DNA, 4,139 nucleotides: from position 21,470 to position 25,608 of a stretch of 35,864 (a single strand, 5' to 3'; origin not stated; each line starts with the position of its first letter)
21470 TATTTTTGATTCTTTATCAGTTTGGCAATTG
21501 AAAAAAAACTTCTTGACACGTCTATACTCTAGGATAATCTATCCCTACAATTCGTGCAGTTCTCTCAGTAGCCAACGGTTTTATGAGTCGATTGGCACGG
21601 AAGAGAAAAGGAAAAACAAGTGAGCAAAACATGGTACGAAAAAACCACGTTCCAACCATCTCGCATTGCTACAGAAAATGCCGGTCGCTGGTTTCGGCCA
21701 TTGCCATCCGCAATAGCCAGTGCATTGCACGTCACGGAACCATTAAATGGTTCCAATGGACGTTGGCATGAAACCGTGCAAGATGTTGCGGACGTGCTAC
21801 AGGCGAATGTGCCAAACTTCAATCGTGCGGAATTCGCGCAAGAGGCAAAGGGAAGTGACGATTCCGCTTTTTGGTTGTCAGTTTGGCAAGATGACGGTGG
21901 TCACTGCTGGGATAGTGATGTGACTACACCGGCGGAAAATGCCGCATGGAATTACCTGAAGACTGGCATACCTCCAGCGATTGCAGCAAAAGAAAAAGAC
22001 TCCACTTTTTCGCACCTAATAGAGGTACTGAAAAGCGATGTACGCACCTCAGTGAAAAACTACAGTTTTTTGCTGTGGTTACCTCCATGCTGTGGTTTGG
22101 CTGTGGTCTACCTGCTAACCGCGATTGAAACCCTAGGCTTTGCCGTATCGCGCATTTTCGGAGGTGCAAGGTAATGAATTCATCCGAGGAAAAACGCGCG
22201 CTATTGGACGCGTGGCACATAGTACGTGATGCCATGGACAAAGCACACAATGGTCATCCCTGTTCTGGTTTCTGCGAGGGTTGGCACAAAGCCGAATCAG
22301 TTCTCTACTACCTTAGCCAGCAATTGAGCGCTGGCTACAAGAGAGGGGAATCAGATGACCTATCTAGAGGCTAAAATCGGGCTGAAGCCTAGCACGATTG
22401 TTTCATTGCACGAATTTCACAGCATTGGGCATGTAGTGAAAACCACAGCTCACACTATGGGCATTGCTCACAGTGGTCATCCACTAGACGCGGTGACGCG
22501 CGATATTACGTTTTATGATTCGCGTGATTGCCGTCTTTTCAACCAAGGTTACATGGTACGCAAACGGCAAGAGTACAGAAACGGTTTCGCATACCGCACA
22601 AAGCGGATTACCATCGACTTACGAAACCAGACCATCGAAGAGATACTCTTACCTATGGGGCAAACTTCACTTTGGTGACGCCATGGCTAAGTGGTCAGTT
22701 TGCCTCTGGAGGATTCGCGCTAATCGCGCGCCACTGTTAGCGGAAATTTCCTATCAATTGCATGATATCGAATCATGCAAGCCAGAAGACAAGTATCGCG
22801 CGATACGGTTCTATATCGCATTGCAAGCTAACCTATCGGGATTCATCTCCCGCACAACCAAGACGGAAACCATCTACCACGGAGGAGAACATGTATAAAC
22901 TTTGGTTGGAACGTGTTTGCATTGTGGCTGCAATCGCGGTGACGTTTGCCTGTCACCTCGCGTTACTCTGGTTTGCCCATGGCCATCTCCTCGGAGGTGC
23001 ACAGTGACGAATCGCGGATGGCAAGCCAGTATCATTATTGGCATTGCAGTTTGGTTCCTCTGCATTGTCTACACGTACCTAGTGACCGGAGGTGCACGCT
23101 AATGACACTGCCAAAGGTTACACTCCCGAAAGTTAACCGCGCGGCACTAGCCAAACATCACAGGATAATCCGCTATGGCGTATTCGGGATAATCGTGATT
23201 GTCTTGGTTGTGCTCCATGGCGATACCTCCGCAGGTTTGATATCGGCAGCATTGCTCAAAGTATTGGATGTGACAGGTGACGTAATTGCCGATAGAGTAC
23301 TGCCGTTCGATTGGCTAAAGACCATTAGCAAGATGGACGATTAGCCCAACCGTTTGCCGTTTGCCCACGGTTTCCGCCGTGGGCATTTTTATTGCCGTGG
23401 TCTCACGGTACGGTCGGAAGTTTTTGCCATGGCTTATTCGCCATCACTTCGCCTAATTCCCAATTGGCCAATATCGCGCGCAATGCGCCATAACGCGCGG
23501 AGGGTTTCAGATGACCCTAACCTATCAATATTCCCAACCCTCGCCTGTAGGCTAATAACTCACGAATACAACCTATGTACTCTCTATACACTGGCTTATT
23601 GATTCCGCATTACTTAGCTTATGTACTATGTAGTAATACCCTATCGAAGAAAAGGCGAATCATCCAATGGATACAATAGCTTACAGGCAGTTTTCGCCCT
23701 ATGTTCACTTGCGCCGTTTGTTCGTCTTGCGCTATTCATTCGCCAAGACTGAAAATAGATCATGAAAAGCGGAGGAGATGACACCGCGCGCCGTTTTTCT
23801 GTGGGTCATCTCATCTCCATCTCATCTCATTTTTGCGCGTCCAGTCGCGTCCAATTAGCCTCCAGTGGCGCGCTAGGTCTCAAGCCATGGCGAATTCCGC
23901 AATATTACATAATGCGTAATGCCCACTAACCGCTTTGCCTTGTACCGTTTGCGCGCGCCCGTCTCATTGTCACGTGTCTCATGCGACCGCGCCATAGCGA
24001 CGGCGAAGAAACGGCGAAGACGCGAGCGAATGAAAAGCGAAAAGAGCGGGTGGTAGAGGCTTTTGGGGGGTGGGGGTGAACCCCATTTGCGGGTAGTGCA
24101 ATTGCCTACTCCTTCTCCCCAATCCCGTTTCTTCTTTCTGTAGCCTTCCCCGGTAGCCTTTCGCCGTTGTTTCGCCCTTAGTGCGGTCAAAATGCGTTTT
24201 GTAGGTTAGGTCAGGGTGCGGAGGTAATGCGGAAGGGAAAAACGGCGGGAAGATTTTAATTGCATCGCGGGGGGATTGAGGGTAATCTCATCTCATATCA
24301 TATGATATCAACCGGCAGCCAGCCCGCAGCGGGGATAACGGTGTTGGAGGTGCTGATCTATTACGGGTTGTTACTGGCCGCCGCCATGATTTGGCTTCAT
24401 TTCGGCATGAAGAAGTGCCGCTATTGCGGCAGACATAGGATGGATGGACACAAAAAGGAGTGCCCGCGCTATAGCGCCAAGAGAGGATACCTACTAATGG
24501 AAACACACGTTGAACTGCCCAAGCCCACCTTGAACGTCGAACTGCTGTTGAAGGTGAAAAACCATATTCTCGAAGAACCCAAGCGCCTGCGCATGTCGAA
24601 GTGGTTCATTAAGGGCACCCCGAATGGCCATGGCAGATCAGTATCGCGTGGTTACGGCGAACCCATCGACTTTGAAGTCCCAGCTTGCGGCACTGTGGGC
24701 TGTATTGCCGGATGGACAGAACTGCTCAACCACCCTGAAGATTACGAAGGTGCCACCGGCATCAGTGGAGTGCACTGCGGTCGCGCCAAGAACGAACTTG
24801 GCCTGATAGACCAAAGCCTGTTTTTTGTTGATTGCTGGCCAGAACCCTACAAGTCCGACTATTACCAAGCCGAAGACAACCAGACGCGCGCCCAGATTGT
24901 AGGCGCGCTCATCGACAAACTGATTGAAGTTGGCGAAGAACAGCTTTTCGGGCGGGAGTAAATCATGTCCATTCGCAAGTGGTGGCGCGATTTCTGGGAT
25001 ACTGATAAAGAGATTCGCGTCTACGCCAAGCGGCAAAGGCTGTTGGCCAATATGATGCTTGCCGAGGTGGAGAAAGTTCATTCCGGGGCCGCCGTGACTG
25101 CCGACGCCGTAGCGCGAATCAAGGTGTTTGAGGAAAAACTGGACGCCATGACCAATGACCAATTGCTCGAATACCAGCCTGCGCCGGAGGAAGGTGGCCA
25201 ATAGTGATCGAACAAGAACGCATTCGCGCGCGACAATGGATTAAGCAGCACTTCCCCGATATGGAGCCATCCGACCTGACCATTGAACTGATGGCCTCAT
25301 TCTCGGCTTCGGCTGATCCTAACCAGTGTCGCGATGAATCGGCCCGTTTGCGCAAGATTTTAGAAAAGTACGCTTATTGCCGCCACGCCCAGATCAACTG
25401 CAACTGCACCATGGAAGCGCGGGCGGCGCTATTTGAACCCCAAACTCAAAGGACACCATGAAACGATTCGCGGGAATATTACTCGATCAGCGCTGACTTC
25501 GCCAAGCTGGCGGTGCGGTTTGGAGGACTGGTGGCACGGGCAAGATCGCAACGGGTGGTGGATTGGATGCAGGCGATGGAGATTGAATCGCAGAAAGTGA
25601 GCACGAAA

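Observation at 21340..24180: Helically phased TTCGC/GCGAA pentamer arrays in inverted orientation bracket the small membrane-peptide operon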

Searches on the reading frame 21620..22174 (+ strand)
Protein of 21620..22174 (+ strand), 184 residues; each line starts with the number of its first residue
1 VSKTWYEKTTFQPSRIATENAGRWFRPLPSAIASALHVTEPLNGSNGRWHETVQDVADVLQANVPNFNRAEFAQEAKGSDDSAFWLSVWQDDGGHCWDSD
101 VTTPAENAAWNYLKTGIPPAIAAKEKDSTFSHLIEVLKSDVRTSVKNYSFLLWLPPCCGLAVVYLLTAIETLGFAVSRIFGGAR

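Call 15: search_protein_families(library=pfam, max_evalue=0.01, proteins=[window:21620-22171:+])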
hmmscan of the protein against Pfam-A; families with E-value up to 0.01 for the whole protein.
window:21620-22171:+ (184 aa): 0 families

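Call 20: find_related_loci(query=window:21620-22171:+, collection=viral_contigs, flank=8000)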
Query window:21620-22171:+ (184 aa) in viral_contigs; peptide patterns used: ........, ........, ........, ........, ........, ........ (x = any residue, [..] = any of these).
7 stretches matched a pattern, but none encodes a relative of the query by tblastn (E <= 1e-3).

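Call 29: find_encoding_contigs(protein=window:21620-22174:+, flank=6000, max_places=6)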
Protein window:21620-22174:+ (184 aa): 2 contigs read that carry it; 2 places shown.
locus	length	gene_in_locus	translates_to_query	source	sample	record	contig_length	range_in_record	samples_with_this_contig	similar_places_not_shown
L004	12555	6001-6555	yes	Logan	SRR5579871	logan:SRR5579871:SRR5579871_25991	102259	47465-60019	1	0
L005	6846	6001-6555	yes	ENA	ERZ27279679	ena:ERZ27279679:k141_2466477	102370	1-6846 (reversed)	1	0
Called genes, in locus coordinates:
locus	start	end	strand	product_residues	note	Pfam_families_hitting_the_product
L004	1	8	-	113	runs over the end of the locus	-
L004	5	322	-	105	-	PF21779:DUF6874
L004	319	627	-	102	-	-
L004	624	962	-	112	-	-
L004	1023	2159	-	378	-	-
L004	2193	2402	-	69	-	-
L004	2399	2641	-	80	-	-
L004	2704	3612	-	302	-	-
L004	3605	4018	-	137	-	-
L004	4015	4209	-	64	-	-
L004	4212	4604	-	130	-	-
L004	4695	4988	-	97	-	-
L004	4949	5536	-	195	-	-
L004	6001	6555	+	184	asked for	-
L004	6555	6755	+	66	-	-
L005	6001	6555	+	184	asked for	-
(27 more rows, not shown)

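Call 40: search_protein_families(library=phrogs, max_evalue=0.1, proteins=[window:21620-22171:+])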
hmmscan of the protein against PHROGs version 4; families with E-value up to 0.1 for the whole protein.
window:21620-22171:+ (184 aa): 0 families

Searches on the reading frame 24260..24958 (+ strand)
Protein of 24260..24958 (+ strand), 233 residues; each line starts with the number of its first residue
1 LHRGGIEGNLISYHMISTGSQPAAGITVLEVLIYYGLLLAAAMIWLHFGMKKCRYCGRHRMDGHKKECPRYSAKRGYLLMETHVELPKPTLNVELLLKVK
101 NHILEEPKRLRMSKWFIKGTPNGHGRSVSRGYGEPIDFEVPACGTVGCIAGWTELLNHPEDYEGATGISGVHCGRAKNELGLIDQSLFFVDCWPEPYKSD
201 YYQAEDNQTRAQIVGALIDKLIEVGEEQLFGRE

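Call 15: search_protein_families(library=pfam, max_evalue=0.01, proteins=[window:24260-24958:+])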
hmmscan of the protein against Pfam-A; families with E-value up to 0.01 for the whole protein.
window:24260-24958:+ (233 aa): 0 families

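Call 18: search_protein_families(library=phrogs, max_evalue=0.001, proteins=[window:24260-24958:+])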
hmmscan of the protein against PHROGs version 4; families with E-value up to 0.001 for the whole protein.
window:24260-24958:+ (233 aa): 3 families
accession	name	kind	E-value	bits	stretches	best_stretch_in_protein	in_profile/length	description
phrog_889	-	unknown function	2.7e-07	31.3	1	90-157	14-77/162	-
phrog_30739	-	unknown function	4.1e-05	24.6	0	142-198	34-87/163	-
phrog_2451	-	unknown function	0.0006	20.1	0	49-74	17-43/56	-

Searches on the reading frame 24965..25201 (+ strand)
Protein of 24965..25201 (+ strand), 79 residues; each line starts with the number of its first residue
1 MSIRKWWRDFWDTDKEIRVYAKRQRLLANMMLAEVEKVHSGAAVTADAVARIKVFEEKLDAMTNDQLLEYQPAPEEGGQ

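Call 15: search_protein_families(library=pfam, max_evalue=0.01, proteins=[window:24965-25201:+])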
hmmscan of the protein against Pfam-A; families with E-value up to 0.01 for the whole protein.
window:24965-25201:+ (79 aa): 0 families

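Call 40: search_protein_families(library=phrogs, max_evalue=0.1, proteins=[window:24965-25201:+])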
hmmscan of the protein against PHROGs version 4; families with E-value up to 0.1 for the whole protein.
window:24965-25201:+ (79 aa): 1 family
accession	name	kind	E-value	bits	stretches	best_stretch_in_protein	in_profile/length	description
phrog_13429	-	unknown function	0.048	15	1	50-69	2-22/42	-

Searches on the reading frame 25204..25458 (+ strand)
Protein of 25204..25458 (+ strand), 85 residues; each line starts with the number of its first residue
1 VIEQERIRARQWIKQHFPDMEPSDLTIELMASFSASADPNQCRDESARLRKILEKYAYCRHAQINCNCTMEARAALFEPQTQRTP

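Call 15: search_protein_families(library=pfam, max_evalue=0.01, proteins=[window:25204-25458:+])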
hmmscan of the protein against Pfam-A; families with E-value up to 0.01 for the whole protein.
window:25204-25458:+ (85 aa): 0 families

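Call 40: search_protein_families(library=phrogs, max_evalue=0.1, proteins=[window:25204-25458:+])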
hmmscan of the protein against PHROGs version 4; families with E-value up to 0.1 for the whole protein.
window:25204-25458:+ (85 aa): 1 family
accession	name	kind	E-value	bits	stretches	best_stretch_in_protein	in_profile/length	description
phrog_23256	-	unknown function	0.088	13.7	1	40-71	80-110/128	-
